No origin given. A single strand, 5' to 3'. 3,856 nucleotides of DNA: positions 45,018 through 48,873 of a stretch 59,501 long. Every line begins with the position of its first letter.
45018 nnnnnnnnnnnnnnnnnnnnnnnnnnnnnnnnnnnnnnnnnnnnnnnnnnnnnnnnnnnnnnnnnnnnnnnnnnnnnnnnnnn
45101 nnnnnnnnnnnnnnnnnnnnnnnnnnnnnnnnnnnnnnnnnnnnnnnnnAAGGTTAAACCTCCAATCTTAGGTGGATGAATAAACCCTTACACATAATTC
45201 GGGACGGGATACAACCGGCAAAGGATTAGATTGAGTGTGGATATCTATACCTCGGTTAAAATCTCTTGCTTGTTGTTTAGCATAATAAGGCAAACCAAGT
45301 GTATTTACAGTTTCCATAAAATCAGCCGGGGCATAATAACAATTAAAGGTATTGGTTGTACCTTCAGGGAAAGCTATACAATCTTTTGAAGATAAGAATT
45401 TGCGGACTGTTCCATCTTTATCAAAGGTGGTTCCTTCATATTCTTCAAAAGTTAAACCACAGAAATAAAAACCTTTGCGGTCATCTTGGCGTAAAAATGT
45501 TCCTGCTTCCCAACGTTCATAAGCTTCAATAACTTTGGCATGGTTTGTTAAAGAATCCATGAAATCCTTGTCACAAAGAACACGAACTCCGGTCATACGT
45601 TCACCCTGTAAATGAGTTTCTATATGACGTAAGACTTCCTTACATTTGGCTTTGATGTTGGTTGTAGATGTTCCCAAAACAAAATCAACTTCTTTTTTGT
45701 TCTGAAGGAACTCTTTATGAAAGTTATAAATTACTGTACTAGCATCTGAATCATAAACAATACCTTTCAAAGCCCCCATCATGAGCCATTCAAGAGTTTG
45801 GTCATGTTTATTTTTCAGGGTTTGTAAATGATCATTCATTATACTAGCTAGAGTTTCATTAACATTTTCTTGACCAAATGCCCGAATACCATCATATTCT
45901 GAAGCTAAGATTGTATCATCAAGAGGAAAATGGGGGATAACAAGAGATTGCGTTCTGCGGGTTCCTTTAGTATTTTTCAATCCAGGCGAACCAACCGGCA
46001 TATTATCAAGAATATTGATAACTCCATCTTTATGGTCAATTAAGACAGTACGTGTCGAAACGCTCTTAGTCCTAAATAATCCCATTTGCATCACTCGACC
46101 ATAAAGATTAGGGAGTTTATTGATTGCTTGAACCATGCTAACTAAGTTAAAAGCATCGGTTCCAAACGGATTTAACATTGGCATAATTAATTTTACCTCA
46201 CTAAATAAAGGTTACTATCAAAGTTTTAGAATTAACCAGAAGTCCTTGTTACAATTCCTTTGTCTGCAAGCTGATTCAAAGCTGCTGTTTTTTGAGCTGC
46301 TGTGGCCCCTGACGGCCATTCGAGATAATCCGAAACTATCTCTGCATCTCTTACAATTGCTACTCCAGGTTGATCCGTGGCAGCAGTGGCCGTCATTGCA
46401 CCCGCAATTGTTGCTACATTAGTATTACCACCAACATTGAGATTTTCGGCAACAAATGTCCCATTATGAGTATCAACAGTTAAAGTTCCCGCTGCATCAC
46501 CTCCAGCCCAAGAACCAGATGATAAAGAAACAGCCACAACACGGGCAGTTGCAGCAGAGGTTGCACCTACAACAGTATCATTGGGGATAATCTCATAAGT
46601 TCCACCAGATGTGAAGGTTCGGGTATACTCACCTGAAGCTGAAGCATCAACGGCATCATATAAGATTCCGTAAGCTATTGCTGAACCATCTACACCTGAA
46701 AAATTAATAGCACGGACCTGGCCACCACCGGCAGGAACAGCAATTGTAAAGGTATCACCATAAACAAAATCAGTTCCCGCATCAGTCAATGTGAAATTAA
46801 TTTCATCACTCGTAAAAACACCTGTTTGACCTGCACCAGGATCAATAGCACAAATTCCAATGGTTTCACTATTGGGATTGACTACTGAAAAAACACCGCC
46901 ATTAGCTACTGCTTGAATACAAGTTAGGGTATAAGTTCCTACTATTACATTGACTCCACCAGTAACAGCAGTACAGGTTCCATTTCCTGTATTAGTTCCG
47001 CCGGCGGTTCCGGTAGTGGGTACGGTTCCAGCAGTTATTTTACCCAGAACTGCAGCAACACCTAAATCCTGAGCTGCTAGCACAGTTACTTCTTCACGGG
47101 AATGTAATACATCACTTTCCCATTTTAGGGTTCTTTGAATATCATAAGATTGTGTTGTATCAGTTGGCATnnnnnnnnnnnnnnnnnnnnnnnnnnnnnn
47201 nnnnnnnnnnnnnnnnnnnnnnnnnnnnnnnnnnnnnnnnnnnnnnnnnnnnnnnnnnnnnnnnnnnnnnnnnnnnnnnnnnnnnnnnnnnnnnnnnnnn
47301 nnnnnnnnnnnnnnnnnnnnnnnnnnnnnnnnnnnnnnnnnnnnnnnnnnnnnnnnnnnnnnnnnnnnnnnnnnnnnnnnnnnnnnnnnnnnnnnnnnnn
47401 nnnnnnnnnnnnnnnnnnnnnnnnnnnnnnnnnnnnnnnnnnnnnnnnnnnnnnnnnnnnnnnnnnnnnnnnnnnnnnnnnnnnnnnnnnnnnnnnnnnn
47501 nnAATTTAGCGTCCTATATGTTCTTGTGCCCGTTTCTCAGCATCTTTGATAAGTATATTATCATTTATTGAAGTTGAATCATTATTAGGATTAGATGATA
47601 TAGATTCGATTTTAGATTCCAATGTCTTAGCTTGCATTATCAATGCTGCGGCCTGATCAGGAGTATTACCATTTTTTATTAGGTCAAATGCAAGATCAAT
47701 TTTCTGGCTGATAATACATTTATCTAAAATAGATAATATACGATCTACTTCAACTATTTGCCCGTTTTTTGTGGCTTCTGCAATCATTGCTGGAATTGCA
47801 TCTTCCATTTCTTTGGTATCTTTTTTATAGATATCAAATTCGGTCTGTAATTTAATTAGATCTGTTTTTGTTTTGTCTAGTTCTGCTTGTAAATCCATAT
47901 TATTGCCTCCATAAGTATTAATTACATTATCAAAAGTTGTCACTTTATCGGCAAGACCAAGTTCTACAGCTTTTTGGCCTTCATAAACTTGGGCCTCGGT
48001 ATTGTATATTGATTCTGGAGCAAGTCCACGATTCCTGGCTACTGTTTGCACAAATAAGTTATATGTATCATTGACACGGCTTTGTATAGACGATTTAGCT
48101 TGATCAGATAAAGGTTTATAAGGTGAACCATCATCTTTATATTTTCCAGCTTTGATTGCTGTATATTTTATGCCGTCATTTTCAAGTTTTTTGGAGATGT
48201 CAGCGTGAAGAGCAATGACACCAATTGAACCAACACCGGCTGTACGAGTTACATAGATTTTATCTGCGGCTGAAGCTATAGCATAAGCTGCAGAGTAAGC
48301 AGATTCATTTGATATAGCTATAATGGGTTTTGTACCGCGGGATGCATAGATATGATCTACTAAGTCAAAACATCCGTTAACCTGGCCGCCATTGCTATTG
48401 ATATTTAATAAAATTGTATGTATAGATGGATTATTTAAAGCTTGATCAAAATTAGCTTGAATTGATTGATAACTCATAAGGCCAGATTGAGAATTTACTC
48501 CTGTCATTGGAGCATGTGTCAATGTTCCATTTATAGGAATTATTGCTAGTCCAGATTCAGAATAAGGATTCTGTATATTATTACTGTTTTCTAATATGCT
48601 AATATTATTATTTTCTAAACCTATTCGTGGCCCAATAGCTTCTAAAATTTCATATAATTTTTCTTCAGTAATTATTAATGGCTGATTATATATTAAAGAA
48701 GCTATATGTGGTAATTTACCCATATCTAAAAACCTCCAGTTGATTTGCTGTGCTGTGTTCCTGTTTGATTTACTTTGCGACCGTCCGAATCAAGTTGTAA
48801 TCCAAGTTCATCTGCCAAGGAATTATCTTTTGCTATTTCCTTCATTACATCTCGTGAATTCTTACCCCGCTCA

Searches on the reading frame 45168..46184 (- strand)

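Call 52: search_protein_families(library=phrogs, max_evalue=0.001, proteins=[window:45168-46184:-])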
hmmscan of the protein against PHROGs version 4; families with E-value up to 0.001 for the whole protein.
window:45168-46184:- (338 aa): 1 family
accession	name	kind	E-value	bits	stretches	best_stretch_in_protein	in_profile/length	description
phrog_29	-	head and packaging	1e-65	223.6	1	1-334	18-356/439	major head protein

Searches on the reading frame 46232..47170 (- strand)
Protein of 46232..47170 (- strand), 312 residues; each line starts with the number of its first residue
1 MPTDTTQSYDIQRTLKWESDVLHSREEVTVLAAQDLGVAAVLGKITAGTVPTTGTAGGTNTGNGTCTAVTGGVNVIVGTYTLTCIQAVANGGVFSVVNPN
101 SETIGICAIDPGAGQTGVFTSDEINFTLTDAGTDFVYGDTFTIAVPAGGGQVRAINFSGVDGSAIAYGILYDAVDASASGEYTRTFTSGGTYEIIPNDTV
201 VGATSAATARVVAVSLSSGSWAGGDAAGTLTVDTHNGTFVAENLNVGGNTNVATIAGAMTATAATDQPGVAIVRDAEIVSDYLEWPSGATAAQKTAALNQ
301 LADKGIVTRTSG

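Call 52: search_protein_families(library=phrogs, max_evalue=0.001, proteins=[window:46232-47170:-])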
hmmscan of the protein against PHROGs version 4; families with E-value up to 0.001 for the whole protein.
window:46232-47170:- (312 aa): 1 family
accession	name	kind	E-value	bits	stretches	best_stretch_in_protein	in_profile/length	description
phrog_49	-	head and packaging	4.3e-06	27.7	0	2-192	4-104/147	head decoration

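Call 70: search_dna_similar(query=window:46232-47170:-, collection=phages, mode=protein, max_rows=15)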
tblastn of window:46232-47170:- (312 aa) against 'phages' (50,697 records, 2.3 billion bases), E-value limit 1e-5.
Records with a match: 8; places in all: 8; records where one place covers at least 80% of the query: 0.
Best place of each record, by identity: <60% 8.
By first word of the organism name: Pseudomonas 8.
By host as written in the record: Pseudomonas aeruginosa PA14 3; Pseudomonas aeruginosa 2; Pseudomonas aeruginosa F038 1; Pseudomonas aeruginosa ST773 (NDM-1-producing) 1; Pseudomonas aeruginosa 135 1.
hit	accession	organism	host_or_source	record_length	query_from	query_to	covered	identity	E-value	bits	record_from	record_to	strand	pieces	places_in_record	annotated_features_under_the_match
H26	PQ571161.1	Pseudomonas phage Haddon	Pseudomonas aeruginosa PA14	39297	76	177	33%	43.7%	8e-11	69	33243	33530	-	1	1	head decoration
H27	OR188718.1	Pseudomonas phage LPPA56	Pseudomonas aeruginosa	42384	76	151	24%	48.1%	3e-8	61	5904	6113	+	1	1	hypothetical protein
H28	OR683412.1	Pseudomonas phage Turba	Pseudomonas aeruginosa F038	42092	76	151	24%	46.8%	1e-7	59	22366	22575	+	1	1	head decoration protein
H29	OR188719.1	Pseudomonas phage LPPA36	Pseudomonas aeruginosa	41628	76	151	24%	46.8%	1e-7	59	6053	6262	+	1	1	hypothetical protein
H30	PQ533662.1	Pseudomonas phage Presto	Pseudomonas aeruginosa PA14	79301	76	151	24%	46.8%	1e-7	59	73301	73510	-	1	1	head-DNA stabilization protein D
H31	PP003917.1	Pseudomonas phage vB_Pae_U5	Pseudomonas aeruginosa ST773 ...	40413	76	151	24%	46.8%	1e-7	59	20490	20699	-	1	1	head head-DNA stabilization protein D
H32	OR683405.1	Pseudomonas phage Lodos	Pseudomonas aeruginosa 135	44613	76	151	24%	45.5%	3e-7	57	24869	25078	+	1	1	head decoration protein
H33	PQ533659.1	Pseudomonas phage Meadow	Pseudomonas aeruginosa PA14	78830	76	151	24%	45.5%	5e-7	57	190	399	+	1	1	head-DNA stabilization protein D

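Call 93: find_related_loci(query=A7, collection=viral_contigs, flank=10000)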
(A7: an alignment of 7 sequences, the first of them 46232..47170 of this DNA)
Query A7 (312 aa) in viral_contigs; peptide patterns used: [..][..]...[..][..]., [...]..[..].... (x = any residue, [..] = any of these).
170 stretches matched a pattern; 62 encode a relative of the query (tblastn E <= 1e-3); 62 distinct loci.
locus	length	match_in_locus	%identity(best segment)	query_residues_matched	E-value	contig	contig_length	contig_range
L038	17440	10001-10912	63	1-310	3e-115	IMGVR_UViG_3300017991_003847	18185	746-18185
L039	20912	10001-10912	63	1-310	3e-115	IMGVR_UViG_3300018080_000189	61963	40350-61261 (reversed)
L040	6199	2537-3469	58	1-312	6e-109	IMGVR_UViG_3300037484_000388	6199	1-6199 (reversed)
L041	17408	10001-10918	61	1-312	1e-108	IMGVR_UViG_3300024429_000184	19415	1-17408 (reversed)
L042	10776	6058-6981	62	1-309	2e-108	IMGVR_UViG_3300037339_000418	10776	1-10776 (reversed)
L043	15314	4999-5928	60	1-309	7e-107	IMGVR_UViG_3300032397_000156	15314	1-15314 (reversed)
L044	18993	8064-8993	58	1-309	3e-104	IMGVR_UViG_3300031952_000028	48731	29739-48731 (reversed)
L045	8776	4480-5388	55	1-309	5e-92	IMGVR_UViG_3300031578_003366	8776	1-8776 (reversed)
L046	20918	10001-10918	57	1-312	3e-84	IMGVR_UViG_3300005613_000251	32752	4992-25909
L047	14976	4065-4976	52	6-309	5e-84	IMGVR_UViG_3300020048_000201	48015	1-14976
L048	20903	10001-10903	54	1-310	6e-83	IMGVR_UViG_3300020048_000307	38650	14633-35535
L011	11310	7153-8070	52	1-309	2e-82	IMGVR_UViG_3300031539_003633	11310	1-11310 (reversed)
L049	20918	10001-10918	54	1-309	2e-79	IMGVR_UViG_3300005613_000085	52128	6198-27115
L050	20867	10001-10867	50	11-309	2e-77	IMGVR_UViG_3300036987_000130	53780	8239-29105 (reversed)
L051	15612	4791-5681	53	6-309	1e-73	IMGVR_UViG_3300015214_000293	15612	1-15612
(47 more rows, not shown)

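Call 98: search_protein_families(library=phrogs, max_evalue=0.001, proteins=[L039:4348-4908:+])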
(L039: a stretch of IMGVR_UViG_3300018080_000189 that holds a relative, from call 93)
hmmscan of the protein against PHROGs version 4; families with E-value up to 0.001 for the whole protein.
L039:4348-4908:+ (186 aa): 0 families

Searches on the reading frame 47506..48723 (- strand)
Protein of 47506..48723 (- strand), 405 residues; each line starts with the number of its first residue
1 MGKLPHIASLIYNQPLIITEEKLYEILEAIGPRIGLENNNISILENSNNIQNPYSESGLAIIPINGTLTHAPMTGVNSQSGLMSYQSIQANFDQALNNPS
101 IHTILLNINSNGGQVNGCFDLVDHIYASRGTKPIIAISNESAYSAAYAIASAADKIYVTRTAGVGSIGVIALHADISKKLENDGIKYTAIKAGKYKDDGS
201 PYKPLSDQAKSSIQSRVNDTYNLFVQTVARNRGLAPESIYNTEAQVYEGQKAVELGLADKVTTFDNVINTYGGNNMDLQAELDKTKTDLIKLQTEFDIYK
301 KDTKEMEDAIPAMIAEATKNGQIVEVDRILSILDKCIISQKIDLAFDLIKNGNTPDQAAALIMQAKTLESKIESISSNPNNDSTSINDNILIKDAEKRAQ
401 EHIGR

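Call 52: search_protein_families(library=phrogs, max_evalue=0.001, proteins=[window:47506-48723:-])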
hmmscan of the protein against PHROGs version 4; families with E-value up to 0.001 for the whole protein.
window:47506-48723:- (405 aa): 11 families
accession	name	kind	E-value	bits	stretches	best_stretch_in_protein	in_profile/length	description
phrog_53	-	head and packaging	1.1e-103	349.4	1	3-377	7-404/583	head maturation protease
phrog_33023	-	unknown function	6.4e-35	121.8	1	60-308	69-324/507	-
phrog_4759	-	unknown function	1.5e-31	110.8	1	58-184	81-206/209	-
phrog_21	-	head and packaging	1.1e-11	44.3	1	59-268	561-786/1362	portal protein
phrog_24209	-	unknown function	1.2e-07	32.6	1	84-128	3-47/49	-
phrog_16406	-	unknown function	3e-07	30.5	1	208-268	388-448/601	-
phrog_24195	-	unknown function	4.7e-07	30.6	1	220-262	4-46/61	-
phrog_8940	-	tail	1.8e-05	25.6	1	219-265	3-49/201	capsid assembly protein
phrog_1827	-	other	0.00011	22.6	1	103-162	54-111/202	ATP-dependent protease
phrog_1684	-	head and packaging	0.00013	22.5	0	95-162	66-131/284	head maturation protease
phrog_94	-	head and packaging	0.00023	21.8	1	91-162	107-176/622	head maturation protease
